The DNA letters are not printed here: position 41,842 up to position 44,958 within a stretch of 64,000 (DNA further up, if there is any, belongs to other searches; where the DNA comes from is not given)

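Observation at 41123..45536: Roughly 1200-aa AAA/TPR/sigma-54-activator regulator under an overlapping TetR gene, interrupted by a single-base frameshift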

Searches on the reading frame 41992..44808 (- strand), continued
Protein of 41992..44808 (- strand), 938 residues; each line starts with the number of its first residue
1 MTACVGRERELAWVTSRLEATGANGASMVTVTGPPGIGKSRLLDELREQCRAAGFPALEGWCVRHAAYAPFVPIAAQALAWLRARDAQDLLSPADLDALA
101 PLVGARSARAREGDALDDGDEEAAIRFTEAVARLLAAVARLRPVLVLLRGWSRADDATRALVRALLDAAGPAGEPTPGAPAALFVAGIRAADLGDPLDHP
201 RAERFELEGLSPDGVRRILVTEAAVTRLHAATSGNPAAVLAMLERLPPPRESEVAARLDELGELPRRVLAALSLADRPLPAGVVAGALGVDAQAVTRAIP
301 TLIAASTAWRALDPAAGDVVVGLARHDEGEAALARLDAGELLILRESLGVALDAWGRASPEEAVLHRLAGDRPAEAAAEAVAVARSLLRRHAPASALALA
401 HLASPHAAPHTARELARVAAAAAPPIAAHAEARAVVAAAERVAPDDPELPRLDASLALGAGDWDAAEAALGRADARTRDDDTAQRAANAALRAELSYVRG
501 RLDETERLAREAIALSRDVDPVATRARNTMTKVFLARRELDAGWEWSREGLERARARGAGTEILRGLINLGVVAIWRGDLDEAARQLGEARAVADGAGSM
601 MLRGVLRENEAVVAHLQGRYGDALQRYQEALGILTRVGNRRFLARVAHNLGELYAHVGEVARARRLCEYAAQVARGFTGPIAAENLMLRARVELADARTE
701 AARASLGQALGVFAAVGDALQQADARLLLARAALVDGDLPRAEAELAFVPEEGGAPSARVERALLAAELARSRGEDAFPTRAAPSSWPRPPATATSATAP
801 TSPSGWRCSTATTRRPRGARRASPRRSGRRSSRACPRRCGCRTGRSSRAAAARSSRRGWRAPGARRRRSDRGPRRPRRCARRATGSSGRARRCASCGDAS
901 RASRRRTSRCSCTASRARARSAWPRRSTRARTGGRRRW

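Call 81: search_protein_families(library=pfam, proteins=[P0216, P0217, P0218, P0224, P0228, P0243, P0219, P0234], max_evalue=0.00001)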
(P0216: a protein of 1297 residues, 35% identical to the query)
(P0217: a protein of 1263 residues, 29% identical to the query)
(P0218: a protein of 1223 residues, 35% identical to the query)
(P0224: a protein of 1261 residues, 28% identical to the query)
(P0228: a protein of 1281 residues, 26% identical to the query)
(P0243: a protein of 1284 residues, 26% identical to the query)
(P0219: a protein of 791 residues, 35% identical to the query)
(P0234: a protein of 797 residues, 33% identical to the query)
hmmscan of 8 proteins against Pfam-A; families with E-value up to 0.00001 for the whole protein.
P0216 (1297 aa): 12 families
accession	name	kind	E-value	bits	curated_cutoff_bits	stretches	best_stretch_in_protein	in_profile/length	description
PF00158.32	Sigma54_activat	-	3.4e-73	245.3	20.2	1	954-1120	1-167/168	Sigma-54 interaction domain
PF13191.12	AAA_16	-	4.6e-25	89.5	32.6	1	38-219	1-158/167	AAA ATPase domain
PF25601.1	AAA_lid_14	-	6.4e-20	71.2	27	1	1126-1205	1-80/87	AAA+ ATPase lid domain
PF14532.12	Sigma54_activ_2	-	1.6e-19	71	25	1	955-1125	1-138/138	Sigma-54 interaction domain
PF13424.12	TPR_12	-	3.9e-19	69.1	30.1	3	656-719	2-67/77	Tetratricopeptide repeat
PF17874.7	TPR_MalT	-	2.9e-10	40.4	45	1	617-802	40-229/336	MalT-like TPR region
PF07719.23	TPR_2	-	7e-10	38.7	27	0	617-646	1-30/34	Tetratricopeptide repeat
PF07728.20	AAA_5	-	9.9e-10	39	22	1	978-1096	2-123/139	AAA domain (dynein-related subfamily)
PF02954.25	HTH_8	-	4.6e-07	29.9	22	1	1251-1281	5-35/42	Bacterial regulatory protein, Fis family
PF00004.35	AAA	-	1.1e-06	29.6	21.2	0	978-1096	1-110/131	ATPase family associated with various cellular activities (AAA)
PF13401.12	AAA_22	-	1.2e-06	29.4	27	0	65-218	6-109/130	AAA domain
PF00515.34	TPR_1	-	1.4e-06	28.3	27.8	0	617-647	1-31/34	Tetratricopeptide repeat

P0217 (1263 aa): 12 families
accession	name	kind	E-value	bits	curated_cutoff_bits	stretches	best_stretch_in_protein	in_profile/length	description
PF00158.32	Sigma54_activat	-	1.2e-68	230.5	20.2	1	921-1088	1-168/168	Sigma-54 interaction domain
PF13191.12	AAA_16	-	5e-27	95.9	32.6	1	27-185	1-158/167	AAA ATPase domain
PF14532.12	Sigma54_activ_2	-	4.6e-23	82.4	25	1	922-1092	1-138/138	Sigma-54 interaction domain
PF13424.12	TPR_12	-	6.5e-21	74.7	30.1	2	553-621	6-76/77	Tetratricopeptide repeat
PF25601.1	AAA_lid_14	-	1e-17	64.1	27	1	1093-1164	1-72/87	AAA+ ATPase lid domain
PF07719.23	TPR_2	-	1.6e-10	40.7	27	0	634-658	5-29/34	Tetratricopeptide repeat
PF17874.7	TPR_MalT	-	1.2e-09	38.3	45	1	630-777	40-188/336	MalT-like TPR region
PF13432.12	TPR_16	-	2.9e-09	37.6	32.7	0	676-738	3-59/65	Tetratricopeptide repeat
PF02954.25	HTH_8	-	4.1e-08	33.3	22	1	1201-1232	4-35/42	Bacterial regulatory protein, Fis family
PF07728.20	AAA_5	-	4.9e-08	33.5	22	0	945-1063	2-123/139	AAA domain (dynein-related subfamily)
PF13401.12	AAA_22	-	9.7e-07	29.6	27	0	48-99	3-53/130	AAA domain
PF00004.35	AAA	-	4.4e-06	27.6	21.2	0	945-1067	1-113/131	ATPase family associated with various cellular activities (AAA)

P0218 (1223 aa): 9 families
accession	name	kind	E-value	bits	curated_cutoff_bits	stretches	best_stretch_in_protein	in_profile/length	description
PF00158.32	Sigma54_activat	-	8.4e-69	231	20.2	1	887-1053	1-167/168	Sigma-54 interaction domain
PF13424.12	TPR_12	-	6.3e-22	78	30.1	2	569-641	3-77/77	Tetratricopeptide repeat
PF13191.12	AAA_16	-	7.5e-22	79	32.6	1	1-169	3-158/167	AAA ATPase domain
PF25601.1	AAA_lid_14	-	5.5e-20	71.4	27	1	1059-1139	1-81/87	AAA+ ATPase lid domain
PF14532.12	Sigma54_activ_2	-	2.2e-17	64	25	1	888-1058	1-138/138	Sigma-54 interaction domain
PF17874.7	TPR_MalT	-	4.3e-12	46.4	45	1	567-755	38-230/336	MalT-like TPR region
PF02954.25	HTH_8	-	3.8e-09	36.6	22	1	1172-1205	2-35/42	Bacterial regulatory protein, Fis family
PF07728.20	AAA_5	-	1.9e-08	34.9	22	0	911-1029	2-123/139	AAA domain (dynein-related subfamily)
PF13181.12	TPR_8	-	3.2e-06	27.3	25.7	0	573-601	5-33/34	Tetratricopeptide repeat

P0224 (1261 aa): 15 families
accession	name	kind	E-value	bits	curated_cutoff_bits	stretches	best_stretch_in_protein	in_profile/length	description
PF00158.32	Sigma54_activat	-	2.2e-69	232.9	20.2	1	913-1078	2-167/168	Sigma-54 interaction domain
PF13191.12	AAA_16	-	4.5e-25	89.5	32.6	1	12-175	1-159/167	AAA ATPase domain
PF25601.1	AAA_lid_14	-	7.7e-22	77.4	27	1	1084-1158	1-75/87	AAA+ ATPase lid domain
PF13424.12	TPR_12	-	2.1e-19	69.9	30.1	1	531-599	6-76/77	Tetratricopeptide repeat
PF14532.12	Sigma54_activ_2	-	5.9e-19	69.1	25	1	915-1083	3-138/138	Sigma-54 interaction domain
PF17874.7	TPR_MalT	-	2.7e-11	43.8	45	1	565-776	35-252/336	MalT-like TPR region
PF14559.12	TPR_19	-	8.5e-11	42.5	25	1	433-477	5-49/68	Tetratricopeptide repeat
PF02954.25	HTH_8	-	2.1e-09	37.4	22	1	1214-1243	4-33/42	Bacterial regulatory protein, Fis family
PF07719.23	TPR_2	-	2.2e-09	37.1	27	0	424-452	6-34/34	Tetratricopeptide repeat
PF13432.12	TPR_16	-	6.8e-09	36.4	32.7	0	426-477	4-55/65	Tetratricopeptide repeat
PF07728.20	AAA_5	-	1.6e-08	35.1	22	1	936-1054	2-123/139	AAA domain (dynein-related subfamily)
PF13181.12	TPR_8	-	2.4e-08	33.9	25.7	0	424-452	6-34/34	Tetratricopeptide repeat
PF00515.34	TPR_1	-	1.1e-06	28.6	27.8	0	424-452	6-34/34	Tetratricopeptide repeat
PF25064.1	ARM_TT21_5th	-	4.4e-06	27.4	27.8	0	425-478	7-60/117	TT21 fifth ARM repeats domain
PF12895.13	ANAPC3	-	9.2e-06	26.3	27.2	0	433-515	3-78/82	Anaphase-promoting complex, cyclosome, subunit 3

P0228 (1281 aa): 13 families
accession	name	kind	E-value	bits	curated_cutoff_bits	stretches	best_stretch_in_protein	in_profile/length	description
PF00158.32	Sigma54_activat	-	3.4e-58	196.5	20.2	1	925-1092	2-168/168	Sigma-54 interaction domain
PF13191.12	AAA_16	-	4.5e-25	89.5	32.6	1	19-178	3-158/167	AAA ATPase domain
PF25601.1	AAA_lid_14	-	2.8e-23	82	27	1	1097-1170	1-74/87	AAA+ ATPase lid domain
PF14532.12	Sigma54_activ_2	-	2.4e-18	67.1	25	1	939-1096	15-138/138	Sigma-54 interaction domain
PF13424.12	TPR_12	-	1.1e-12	48.4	30.1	1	616-684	3-73/77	Tetratricopeptide repeat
PF07728.20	AAA_5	-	1.7e-09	38.3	22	1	949-1064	2-120/139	AAA domain (dynein-related subfamily)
PF13604.12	AAA_30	-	4e-08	33.7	27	0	937-1043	9-114/191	AAA domain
PF13401.12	AAA_22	-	1.4e-07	32.3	27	0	39-124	4-65/130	AAA domain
PF02954.25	HTH_8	-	2.8e-07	30.6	22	1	1240-1267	6-33/42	Bacterial regulatory protein, Fis family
PF07724.20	AAA_2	-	9e-07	29.5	27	1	949-1068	6-126/166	AAA domain (Cdc48 subfamily)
PF00004.35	AAA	-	2.4e-06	28.5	21.2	0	949-1067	1-110/131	ATPase family associated with various cellular activities (AAA)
PF00515.34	TPR_1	-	5.8e-06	26.3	27.8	0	576-603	1-28/34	Tetratricopeptide repeat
PF07719.23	TPR_2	-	7.5e-06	26.1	27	0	576-603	1-28/34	Tetratricopeptide repeat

P0243 (1284 aa): 13 families
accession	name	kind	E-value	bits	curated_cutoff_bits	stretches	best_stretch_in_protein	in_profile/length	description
PF00158.32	Sigma54_activat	-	4.3e-74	248.2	20.2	1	946-1112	1-167/168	Sigma-54 interaction domain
PF13424.12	TPR_12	-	1.7e-29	102.3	30.1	3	590-649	5-66/77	Tetratricopeptide repeat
PF25601.1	AAA_lid_14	-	4.7e-25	87.7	27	1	1119-1198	2-81/87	AAA+ ATPase lid domain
PF13191.12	AAA_16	-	1.4e-21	78.1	32.6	1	12-178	2-161/167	AAA ATPase domain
PF14532.12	Sigma54_activ_2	-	2.1e-20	73.8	25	1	947-1117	1-138/138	Sigma-54 interaction domain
PF07719.23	TPR_2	-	2.9e-15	55.5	27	0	589-617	2-30/34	Tetratricopeptide repeat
PF00515.34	TPR_1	-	4e-13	49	27.8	0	589-617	2-30/34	Tetratricopeptide repeat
PF17874.7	TPR_MalT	-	7.9e-11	42.3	45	1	560-733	13-186/336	MalT-like TPR region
PF13401.12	AAA_22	-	9.6e-11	42.5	27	1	36-188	4-122/130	AAA domain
PF00004.35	AAA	-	4.1e-10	40.6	21.2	1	970-1088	1-110/131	ATPase family associated with various cellular activities (AAA)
PF07728.20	AAA_5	-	7.3e-10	39.4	22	1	970-1089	2-124/139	AAA domain (dynein-related subfamily)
PF02954.25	HTH_8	-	3.7e-08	33.4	22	1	1229-1258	4-33/42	Bacterial regulatory protein, Fis family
PF13374.12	TPR_10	-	2.9e-07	30.7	27.5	0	597-617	11-31/42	Tetratricopeptide repeat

P0219 (791 aa): 3 families
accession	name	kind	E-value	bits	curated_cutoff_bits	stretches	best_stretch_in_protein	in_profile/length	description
PF13191.12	AAA_16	-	4.6e-18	66.7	32.6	1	10-181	2-158/167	AAA ATPase domain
PF13424.12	TPR_12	-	6.8e-13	49.1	30.1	2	539-608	5-76/77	Tetratricopeptide repeat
PF17874.7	TPR_MalT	-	1.3e-06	28.4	45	0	499-686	3-190/336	MalT-like TPR region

P0234 (797 aa): 3 families
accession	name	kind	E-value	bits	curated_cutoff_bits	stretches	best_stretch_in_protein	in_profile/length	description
PF13191.12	AAA_16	-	2.3e-26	93.7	32.6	1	36-210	2-161/167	AAA ATPase domain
PF13424.12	TPR_12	-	5.6e-09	36.5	30.1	0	605-667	8-72/77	Tetratricopeptide repeat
PF13401.12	AAA_22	-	5.7e-07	30.4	27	1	57-206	4-106/130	AAA domain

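Call 83: find_encoding_contigs(protein=P0219, flank=6000, max_places=3)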
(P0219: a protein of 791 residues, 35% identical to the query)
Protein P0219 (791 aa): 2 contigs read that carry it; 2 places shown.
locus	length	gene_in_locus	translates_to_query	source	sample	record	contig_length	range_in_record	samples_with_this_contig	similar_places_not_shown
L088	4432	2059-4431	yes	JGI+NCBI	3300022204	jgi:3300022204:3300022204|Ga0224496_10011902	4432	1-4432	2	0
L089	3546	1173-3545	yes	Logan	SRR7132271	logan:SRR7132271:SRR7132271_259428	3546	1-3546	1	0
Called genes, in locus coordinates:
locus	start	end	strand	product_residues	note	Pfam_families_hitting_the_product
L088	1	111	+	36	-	?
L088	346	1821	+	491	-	PF16697:Yop-YscD_cpl, PF00498:FHA, PF00158:Sigma54_activat, PF14532:Sigma54_activ_2, PF07728:AAA_5 (weak), PF25601:AAA_lid_14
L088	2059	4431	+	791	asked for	PF01637:ATPase_2 (faint), PF13191:AAA_16, PF17874:TPR_MalT (faint), PF13424:TPR_12 (weak)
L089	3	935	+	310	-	?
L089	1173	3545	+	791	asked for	PF01637:ATPase_2 (faint), PF13191:AAA_16, PF17874:TPR_MalT (faint), PF13424:TPR_12 (weak)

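Call 84: find_encoding_contigs(protein=P0250, flank=6000, max_places=3)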
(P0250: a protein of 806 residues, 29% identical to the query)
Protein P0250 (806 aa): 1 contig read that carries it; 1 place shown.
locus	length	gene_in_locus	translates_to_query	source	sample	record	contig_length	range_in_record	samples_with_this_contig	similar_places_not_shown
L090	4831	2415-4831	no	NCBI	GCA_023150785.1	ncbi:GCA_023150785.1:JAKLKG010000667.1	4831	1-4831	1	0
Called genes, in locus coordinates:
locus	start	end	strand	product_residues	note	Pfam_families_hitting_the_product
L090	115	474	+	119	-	-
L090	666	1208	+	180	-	PF01327:Pep_deformylase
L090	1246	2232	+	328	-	PF00551:Formyl_trans_N, PF02911:Formyl_trans_C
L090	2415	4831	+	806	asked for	PF13191:AAA_16, PF14559:TPR_19 (faint), PF00515:TPR_1 (faint), PF07719:TPR_2 (faint), PF13176:TPR_7 (faint), PF13181:TPR_8 (faint), PF17874:TPR_MalT, PF13424:TPR_12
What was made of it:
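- The ~800-aa 'stand-alone' hits that were checked (P0219, P0250) are genes cut by contig ends (calls 83, 84).
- Tried and rejected: It was rejected for the two I checked: P0219 and P0250 run off contig ends (calls 83, 84).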
